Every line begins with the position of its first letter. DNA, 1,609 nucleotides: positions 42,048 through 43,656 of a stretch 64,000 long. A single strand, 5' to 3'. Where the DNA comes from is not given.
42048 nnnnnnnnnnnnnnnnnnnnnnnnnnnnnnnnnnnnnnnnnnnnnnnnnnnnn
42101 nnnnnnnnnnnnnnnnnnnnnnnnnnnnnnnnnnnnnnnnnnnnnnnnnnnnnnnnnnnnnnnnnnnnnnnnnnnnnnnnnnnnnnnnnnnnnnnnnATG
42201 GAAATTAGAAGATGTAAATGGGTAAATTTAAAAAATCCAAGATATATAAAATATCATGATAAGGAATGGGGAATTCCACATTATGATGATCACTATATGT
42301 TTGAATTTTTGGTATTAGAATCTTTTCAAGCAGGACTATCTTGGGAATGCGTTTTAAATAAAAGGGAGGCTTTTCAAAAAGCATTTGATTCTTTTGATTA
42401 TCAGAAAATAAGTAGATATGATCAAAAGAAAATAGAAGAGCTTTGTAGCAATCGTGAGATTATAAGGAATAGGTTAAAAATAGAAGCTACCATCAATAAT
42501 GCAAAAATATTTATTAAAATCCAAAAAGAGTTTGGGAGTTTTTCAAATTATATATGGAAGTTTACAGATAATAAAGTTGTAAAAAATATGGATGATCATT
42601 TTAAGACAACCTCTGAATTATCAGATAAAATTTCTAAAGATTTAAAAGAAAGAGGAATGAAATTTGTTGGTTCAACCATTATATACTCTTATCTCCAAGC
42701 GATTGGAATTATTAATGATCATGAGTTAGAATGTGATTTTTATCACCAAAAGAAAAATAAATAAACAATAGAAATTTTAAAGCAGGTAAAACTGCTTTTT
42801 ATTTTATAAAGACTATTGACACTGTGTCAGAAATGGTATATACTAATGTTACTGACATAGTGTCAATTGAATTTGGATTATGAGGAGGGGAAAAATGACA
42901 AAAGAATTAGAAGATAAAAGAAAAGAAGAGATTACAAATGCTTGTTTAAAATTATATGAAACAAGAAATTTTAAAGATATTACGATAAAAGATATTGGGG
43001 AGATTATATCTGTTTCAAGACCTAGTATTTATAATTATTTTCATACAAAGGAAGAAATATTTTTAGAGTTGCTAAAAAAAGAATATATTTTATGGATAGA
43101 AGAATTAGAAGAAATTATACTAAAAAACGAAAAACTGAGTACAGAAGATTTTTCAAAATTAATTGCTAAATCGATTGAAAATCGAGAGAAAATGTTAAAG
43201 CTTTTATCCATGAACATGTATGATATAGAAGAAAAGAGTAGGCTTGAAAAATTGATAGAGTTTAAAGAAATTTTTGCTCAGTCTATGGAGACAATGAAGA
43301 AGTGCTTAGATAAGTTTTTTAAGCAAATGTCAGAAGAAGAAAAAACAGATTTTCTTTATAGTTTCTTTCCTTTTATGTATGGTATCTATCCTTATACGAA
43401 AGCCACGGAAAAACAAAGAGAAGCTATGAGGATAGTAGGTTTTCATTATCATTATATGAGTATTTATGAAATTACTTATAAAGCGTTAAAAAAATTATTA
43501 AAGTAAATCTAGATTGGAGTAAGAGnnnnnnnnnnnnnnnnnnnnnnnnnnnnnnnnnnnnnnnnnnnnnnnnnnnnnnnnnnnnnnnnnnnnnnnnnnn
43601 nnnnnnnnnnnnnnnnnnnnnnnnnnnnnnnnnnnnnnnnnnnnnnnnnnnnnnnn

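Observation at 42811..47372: TetR-gated operon: His-rich 6-TM protein, two membrane-anchored flavodoxin modules, ABM and CMD enzymes - candidate extracytoplasmic redox/detoxification system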

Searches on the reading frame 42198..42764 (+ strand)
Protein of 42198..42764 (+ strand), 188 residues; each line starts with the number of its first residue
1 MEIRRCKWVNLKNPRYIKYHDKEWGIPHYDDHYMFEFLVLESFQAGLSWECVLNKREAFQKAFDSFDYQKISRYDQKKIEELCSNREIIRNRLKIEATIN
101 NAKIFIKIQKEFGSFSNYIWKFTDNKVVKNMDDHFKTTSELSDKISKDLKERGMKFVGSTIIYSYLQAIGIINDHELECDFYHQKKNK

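Call 3: search_protein_families(library=pfam, proteins=[window:42198-42764:+], max_evalue=0.01)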
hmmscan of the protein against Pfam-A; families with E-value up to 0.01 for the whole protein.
window:42198-42764:+ (188 aa): 1 family
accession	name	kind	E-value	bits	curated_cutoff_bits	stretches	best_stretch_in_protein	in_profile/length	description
PF03352.18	Adenine_glyco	-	1e-75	253.9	25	1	8-181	1-175/177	Methyladenine glycosylase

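Call 4: search_protein_families(library=ncbifam, proteins=[window:42198-42764:+], max_evalue=0.01)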
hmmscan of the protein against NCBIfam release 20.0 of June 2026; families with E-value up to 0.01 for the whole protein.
window:42198-42764:+ (188 aa): 2 families
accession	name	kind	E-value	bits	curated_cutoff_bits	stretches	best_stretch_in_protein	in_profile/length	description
TIGR00624.1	tag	subfamily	2.7e-55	186.8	232.5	1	5-182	2-179/179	DNA-3-methyladenine glycosylase I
NF007678.0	PRK10353.1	equivalog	1.1e-51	174.9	349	1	4-186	2-186/189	DNA-3-methyladenine glycosylase I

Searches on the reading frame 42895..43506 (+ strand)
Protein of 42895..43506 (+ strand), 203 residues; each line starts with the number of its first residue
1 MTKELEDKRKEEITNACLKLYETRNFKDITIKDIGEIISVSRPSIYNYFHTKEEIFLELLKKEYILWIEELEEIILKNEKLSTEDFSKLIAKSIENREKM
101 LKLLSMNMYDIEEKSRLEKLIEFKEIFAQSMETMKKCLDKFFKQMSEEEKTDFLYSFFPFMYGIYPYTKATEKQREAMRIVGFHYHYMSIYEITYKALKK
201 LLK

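Call 3: search_protein_families(library=pfam, proteins=[window:42895-43506:+], max_evalue=0.01)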
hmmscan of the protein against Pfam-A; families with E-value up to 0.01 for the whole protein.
window:42895-43506:+ (203 aa): 2 families
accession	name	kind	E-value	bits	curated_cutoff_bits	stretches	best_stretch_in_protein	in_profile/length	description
PF17929.6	TetR_C_34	-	6.9e-13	49.2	26.3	1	86-183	2-99/120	Tetracyclin repressor-like, C-terminal domain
PF00440.29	TetR_N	-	2.8e-08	33.9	24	1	13-59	1-47/47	Bacterial regulatory proteins, tetR family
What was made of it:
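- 42895..43506 (+): TetR-family repressor (203 aa): TetR_N helix-turn-helix plus a TetR_C_34 ligand domain. It is the first gene, so it is probably autoregulated. Call 3 (E 2.8e-8 and 6.9e-13).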

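Call 4: search_protein_families(library=ncbifam, proteins=[window:42895-43506:+], max_evalue=0.01)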
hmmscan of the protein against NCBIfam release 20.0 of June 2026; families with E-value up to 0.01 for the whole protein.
window:42895-43506:+ (203 aa): 16 families
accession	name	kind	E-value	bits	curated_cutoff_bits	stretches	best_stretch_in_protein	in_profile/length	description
NF050111.1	TransRegSACE7040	equivalog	7.2e-08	32.6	250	1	8-61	1-54/186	SACE_7040 family transcriptional regulator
TIGR03613.1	RutR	equivalog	1.3e-06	28.4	368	1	6-94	6-92/202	pyrimidine utilization regulatory protein R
TIGR03384.1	betaine_BetI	equivalog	1.5e-06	28.1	201.3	1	4-62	4-62/189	choline-binding transcriptional repressor BetI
TIGR03968.1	mycofact_TetR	equivalog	4.6e-06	26.4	224.9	1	9-56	10-57/190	mycofactocin system transcriptional regulator MftR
NF037937.1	septum_RefZ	equivalog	1.3e-05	25.2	180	1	10-151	1-138/195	forespore capture DNA-binding protein RefZ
NF053878.1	FATransRegFadRBac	equivalog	1.3e-05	25.1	200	1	10-104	5-98/190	fatty acid metabolism transcriptional regulator FadR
NF001978.0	PRK00767.1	equivalog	0.0001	22.2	118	1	6-84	7-85/197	transcriptional regulator BetI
NF040929.1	quorum_TF_HapR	equivalog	0.0001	22.1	350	1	7-61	14-68/200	LuxR/HapR/OpaR family quorum-sensing transcriptional regulator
NF051457.1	acryl_TF_AcuR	equivalog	0.0001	21.7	247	1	6-93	16-102/204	acrylate utilization transcriptional regulator AcuR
NF007430.0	PRK09975.1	equivalog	0.00013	21.2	274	1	2-66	5-69/220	acrEF/envCD operon transcriptional regulator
NF007949.0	PRK10668.1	equivalog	0.00017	21.2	271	1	2-63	5-66/216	multidrug efflux transporter transcriptional repressor AcrR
NF051852.1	efflux_TF_MtrR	exception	0.00025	20.9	280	1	2-146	4-152/205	multidrug efflux system transcriptional repressor MtrR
NF058643.1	TranRegCurRPseudo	equivalog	0.00039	20.1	300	1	4-86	4-85/193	TetR family transcriptional repressor CurR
NF053731.1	TransRegFasRMycb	equivalog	0.00045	20.1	330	1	7-65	10-68/199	HTH-type transcriptional activator FasR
NF011584.0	PRK15008.1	equivalog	0.00082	19.3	230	1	9-74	19-84/212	HTH-type transcriptional regulator RutR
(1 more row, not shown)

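Call 52: search_solved_structures(query=window:42895-43506:+, max_evalue=0.0001)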
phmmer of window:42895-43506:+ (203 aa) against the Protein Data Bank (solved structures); distinct sequences matched with E-value up to 0.0001: 9.
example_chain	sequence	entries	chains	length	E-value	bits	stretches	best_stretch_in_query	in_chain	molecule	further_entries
1rkt_A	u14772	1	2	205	9.1e-07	32.2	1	1-61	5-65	protein yfiR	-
5ztc_A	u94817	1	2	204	1.2e-06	31.8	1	9-66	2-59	Lmo2088 protein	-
2zcx_A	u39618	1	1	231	1.5e-06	31.5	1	5-124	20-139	TetR-family transcriptional regulator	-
6srn_A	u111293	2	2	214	5.9e-06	29.6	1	7-77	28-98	TetR family transcriptional regulator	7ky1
2guh_A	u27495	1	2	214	3.1e-05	27.2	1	7-59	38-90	Putative TetR-family transcriptional regulator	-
3f0c_A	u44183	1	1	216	3.4e-05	27.1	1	6-133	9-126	Transcriptional regulator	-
3ang_C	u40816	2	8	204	4.7e-05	26.6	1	7-75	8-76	Transcriptional repressor, TetR family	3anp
3cdl_A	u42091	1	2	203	6.2e-05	26.2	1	4-63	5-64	Transcriptional regulator AefR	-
4g12_A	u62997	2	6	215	9.2e-05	25.7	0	4-61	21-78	Probable transcriptional regulatory protein (Probably TETR-FAMILY)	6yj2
